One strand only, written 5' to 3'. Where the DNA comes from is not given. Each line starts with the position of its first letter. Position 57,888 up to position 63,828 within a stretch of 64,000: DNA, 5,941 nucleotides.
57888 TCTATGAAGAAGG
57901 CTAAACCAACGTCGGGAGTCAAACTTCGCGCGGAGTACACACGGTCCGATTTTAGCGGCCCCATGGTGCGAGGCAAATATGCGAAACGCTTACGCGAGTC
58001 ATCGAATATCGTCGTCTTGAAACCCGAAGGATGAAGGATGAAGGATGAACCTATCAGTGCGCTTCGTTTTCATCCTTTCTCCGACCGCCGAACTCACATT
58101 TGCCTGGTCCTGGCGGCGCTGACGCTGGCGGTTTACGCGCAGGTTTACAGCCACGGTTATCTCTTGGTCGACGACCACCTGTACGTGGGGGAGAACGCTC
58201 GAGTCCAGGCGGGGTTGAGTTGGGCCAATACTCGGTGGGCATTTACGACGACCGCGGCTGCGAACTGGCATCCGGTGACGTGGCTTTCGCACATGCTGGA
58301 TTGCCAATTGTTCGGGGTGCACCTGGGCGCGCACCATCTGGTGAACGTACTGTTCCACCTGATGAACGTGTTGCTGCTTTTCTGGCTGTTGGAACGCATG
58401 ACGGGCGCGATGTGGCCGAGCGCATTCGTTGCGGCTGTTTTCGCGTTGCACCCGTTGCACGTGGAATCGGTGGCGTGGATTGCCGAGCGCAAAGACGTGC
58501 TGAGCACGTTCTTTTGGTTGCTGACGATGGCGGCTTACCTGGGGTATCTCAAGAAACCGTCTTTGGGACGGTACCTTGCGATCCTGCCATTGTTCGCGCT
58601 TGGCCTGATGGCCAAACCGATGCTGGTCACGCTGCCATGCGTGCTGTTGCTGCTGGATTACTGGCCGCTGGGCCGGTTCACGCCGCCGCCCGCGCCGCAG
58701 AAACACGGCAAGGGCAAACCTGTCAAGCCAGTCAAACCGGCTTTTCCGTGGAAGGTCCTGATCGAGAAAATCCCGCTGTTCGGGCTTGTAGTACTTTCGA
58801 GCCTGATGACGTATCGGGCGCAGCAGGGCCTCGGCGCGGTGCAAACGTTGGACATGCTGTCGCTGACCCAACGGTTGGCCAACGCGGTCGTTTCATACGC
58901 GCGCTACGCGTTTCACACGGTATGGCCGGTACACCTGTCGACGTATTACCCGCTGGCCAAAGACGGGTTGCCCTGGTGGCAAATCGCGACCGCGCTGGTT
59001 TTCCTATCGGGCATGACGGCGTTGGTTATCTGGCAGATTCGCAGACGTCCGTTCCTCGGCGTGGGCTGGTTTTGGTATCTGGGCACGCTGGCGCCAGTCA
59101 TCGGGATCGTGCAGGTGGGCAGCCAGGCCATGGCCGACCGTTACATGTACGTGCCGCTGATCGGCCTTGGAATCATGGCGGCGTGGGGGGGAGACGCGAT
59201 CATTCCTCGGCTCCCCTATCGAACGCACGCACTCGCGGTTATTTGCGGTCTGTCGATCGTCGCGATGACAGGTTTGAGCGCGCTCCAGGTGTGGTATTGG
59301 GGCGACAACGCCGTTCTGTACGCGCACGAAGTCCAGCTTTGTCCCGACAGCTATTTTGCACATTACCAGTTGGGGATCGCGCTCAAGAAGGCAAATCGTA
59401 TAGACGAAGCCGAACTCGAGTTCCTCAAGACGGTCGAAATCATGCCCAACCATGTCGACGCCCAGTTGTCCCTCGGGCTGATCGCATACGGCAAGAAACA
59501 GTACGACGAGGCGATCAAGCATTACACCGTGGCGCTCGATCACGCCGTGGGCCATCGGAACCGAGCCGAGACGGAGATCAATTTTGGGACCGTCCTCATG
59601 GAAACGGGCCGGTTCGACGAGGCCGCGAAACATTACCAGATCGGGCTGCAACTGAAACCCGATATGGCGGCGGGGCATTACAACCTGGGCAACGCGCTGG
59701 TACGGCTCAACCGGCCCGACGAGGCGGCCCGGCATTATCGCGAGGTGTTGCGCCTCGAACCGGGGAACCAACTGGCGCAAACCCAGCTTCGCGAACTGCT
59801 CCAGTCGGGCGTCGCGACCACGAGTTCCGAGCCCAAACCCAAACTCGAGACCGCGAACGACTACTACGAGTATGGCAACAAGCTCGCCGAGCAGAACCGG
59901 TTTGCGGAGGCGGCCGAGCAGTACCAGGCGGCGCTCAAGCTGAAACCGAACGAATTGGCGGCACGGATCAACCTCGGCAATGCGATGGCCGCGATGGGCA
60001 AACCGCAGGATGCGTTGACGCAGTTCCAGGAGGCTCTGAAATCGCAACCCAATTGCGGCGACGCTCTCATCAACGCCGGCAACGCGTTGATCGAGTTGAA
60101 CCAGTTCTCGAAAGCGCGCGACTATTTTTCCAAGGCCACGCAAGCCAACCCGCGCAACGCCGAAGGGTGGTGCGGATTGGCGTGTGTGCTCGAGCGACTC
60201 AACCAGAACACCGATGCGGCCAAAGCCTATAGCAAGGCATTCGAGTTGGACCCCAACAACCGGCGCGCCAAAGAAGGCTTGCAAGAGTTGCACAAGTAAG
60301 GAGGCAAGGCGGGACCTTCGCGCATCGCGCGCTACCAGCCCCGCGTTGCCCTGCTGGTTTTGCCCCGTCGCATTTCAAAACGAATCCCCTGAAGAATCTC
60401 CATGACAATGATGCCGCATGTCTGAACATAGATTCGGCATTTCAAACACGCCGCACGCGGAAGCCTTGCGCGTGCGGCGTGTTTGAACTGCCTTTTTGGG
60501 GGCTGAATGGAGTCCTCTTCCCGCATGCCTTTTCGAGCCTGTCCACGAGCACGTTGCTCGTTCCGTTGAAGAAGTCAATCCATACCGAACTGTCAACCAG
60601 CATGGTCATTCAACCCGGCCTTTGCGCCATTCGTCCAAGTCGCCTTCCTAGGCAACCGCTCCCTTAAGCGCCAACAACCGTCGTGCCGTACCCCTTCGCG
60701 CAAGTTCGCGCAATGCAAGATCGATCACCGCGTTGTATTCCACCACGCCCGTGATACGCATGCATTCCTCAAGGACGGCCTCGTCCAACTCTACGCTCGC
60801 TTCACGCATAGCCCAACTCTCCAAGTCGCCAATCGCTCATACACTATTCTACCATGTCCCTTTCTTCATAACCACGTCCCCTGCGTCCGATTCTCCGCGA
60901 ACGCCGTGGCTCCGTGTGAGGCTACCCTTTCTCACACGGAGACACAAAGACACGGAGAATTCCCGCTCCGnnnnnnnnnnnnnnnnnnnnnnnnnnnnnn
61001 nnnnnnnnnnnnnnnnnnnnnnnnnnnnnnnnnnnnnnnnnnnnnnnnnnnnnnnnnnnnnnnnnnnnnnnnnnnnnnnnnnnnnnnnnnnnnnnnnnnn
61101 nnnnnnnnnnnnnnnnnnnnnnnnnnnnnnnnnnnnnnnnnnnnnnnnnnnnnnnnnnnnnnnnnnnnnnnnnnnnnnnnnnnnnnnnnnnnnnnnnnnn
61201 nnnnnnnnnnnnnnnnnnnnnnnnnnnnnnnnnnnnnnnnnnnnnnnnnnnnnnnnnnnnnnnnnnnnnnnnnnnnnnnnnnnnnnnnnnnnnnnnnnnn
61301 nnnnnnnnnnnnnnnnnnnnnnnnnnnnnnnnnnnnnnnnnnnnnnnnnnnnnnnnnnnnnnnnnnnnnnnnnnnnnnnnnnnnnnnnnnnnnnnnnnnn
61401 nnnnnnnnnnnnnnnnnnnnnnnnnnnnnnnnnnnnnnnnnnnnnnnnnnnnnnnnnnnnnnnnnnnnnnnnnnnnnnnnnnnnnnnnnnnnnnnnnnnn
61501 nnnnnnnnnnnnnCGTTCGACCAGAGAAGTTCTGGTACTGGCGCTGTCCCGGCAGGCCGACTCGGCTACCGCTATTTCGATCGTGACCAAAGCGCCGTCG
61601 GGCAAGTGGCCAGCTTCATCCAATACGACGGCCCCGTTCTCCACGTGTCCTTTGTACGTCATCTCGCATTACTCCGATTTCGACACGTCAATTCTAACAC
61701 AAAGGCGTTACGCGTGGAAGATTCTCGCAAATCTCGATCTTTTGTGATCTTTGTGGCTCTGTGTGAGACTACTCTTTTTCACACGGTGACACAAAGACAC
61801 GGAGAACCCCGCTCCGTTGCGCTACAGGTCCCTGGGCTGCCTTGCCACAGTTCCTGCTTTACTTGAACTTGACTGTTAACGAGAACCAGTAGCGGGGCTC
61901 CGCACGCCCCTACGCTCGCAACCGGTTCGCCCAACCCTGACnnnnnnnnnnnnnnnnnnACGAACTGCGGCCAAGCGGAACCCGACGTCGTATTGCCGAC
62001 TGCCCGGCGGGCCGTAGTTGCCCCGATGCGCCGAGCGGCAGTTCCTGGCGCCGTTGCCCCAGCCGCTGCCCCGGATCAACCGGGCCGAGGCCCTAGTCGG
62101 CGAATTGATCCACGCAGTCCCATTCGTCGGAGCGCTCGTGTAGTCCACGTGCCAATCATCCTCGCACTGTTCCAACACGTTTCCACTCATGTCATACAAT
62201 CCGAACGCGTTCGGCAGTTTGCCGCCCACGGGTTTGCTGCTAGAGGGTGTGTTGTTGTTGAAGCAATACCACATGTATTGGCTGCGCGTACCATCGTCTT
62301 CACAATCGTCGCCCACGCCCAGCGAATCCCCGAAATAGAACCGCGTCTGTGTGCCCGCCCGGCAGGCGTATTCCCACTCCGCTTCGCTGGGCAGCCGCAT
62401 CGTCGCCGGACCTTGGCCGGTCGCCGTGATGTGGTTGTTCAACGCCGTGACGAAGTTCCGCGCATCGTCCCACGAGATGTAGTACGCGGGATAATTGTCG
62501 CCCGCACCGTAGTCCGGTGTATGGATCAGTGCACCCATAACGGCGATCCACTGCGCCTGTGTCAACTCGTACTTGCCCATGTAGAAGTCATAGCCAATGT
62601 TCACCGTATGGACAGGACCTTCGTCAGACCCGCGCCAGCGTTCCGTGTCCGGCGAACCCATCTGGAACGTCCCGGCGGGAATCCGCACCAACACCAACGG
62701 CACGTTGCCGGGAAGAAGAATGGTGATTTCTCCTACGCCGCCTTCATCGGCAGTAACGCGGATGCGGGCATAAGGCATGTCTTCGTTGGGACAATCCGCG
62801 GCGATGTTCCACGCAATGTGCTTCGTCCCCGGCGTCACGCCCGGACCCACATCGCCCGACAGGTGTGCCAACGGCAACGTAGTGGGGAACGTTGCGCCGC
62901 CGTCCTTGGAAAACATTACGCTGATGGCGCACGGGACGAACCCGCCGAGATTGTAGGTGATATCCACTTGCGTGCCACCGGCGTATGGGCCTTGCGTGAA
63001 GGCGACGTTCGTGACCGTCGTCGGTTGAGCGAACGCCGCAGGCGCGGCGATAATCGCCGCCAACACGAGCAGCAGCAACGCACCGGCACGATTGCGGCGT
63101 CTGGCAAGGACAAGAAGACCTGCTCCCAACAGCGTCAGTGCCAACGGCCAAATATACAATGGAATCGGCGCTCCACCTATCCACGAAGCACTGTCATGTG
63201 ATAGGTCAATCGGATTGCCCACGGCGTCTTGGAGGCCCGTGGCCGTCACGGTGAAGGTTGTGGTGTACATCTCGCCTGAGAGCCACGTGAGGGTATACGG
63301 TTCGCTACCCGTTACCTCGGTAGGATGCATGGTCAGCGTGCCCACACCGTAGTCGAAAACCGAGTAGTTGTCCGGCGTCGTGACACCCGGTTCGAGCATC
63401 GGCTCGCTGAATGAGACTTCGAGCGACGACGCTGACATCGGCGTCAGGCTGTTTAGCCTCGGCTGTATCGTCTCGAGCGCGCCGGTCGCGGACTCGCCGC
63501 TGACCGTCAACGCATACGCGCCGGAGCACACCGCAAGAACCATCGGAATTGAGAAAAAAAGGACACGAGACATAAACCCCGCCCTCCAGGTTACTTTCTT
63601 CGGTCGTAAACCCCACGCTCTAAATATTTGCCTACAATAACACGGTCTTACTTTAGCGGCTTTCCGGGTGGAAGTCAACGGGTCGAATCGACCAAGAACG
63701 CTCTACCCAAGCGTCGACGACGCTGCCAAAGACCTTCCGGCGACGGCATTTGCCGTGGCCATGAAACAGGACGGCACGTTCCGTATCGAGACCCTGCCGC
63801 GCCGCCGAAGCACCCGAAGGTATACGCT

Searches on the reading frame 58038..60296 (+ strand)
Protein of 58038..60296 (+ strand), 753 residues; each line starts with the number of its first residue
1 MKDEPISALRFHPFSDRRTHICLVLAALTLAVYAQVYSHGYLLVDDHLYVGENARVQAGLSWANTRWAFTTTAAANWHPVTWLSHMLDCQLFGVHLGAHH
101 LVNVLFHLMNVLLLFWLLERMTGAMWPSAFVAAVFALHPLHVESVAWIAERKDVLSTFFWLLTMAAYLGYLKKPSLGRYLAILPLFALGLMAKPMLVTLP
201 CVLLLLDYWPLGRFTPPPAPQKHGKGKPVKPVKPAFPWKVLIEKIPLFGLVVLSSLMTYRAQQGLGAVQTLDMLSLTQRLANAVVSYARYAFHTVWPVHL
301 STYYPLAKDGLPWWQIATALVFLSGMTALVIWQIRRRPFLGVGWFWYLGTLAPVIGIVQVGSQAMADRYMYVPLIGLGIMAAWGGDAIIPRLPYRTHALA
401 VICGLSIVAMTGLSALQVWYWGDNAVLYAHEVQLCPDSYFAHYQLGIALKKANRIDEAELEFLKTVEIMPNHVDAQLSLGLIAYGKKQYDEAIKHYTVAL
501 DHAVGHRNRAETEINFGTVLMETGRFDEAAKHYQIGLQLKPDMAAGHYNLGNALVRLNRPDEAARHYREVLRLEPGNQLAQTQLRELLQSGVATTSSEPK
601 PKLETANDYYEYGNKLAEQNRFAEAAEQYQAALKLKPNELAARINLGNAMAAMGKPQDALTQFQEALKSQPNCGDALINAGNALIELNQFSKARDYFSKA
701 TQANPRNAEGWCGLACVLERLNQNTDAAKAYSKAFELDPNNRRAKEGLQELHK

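Call 52: search_protein_families(library=pfam, proteins=[window:58038-60296:+], max_evalue=1)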
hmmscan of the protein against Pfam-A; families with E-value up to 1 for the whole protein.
window:58038-60296:+ (753 aa): 33 families (the best 25 are shown)
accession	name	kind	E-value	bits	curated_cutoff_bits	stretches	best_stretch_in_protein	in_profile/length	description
PF07719.23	TPR_2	-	1.8e-49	162.2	27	8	544-577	1-34/34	Tetratricopeptide repeat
PF00515.34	TPR_1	-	2.5e-41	138.3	27.8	8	544-577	1-34/34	Tetratricopeptide repeat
PF13432.12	TPR_16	-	3.3e-37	126.9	32.7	5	516-577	3-64/65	Tetratricopeptide repeat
PF13414.12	TPR_11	-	1.5e-32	111.4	26.8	5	517-557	1-41/42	TPR repeat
PF13181.12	TPR_8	-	1.2e-26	91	25.7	3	708-741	1-34/34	Tetratricopeptide repeat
PF13428.12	TPR_14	-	7.9e-26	88.3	23.5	5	546-583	3-40/44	Tetratricopeptide repeat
PF14559.12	TPR_19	-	7.8e-25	87.4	25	4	652-710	3-61/68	Tetratricopeptide repeat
PF13424.12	TPR_12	-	1.5e-24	86.4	30.1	5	475-534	5-69/77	Tetratricopeptide repeat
PF13431.12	TPR_17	-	5.5e-19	67.2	24.4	4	696-727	1-32/34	Tetratricopeptide repeat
PF23914.1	TPR_CcmH_CycH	-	4.8e-14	52.9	42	2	702-745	44-87/158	Cytochrome c-type biogenesis protein H TPR domain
PF13174.12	TPR_6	-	5.2e-13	49.1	26.3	2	643-672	3-32/33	Tetratricopeptide repeat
PF13374.12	TPR_10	-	6.1e-12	45.6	27.5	2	549-572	7-30/42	Tetratricopeptide repeat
PF13176.12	TPR_7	-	7.8e-12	44.7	27.9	1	548-576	3-31/36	Tetratricopeptide repeat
PF07721.20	TPR_4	-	2.5e-10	40.4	27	1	544-569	1-26/26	Tetratricopeptide repeat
PF24575.1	TPR_Slam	-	8.2e-10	39.5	35.2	2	517-563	54-100/104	Surface lipoprotein assembly modifier, N-terminal TPR repeats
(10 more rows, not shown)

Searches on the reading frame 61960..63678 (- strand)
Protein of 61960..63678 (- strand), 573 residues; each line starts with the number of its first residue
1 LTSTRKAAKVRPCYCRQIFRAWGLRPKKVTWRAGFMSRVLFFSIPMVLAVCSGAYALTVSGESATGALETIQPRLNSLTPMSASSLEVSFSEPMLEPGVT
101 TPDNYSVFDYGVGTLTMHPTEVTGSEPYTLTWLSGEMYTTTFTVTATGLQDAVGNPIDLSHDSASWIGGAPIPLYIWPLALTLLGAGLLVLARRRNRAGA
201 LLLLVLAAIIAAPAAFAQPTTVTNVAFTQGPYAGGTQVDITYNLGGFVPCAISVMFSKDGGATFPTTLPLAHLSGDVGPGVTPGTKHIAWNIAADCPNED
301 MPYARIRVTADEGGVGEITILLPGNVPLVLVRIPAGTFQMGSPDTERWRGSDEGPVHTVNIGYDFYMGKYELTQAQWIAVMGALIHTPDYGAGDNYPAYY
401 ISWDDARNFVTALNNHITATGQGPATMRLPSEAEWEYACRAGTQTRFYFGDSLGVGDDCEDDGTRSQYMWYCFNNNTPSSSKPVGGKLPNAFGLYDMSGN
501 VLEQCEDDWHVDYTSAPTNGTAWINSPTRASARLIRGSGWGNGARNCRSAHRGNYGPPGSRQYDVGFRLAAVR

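Call 64: search_protein_families(library=ncbifam, proteins=[window:61960-63678:-], max_evalue=0.001)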
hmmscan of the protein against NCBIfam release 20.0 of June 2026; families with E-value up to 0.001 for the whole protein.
window:61960-63678:- (573 aa): 7 families
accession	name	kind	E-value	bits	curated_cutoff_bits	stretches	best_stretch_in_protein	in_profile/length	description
NF051459.1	pyoverdine_PvdO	equivalog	1.4e-35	122.8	500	1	330-570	36-277/280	dihydropyoverdine dehydrogenase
TIGR03525.2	GldK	equivalog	2.8e-20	73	350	1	394-569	218-403/408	T9SS ring complex lipoprotein PorK/GldK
TIGR03440.2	egtB_TIGR03440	equivalog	3.2e-08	33.1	360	1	425-570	291-413/413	ergothioneine biosynthesis protein EgtB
TIGR02171.1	Fb_sc_TIGR02171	subfamily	3e-06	25.5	544.35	0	427-570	159-280/912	TIGR02171 family lipoprotein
TIGR03524.1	GldJ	equivalog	3.8e-05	22.5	458.2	0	484-507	340-363/559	gliding motility lipoprotein GldJ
TIGR03530.1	GldJ_short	equivalog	0.00028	19.9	382.9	0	414-445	197-228/396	gliding motility lipoprotein GldJ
NF041186.1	SenA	equivalog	0.00067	19.2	420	0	425-571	288-382/382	selenoneine synthase SenA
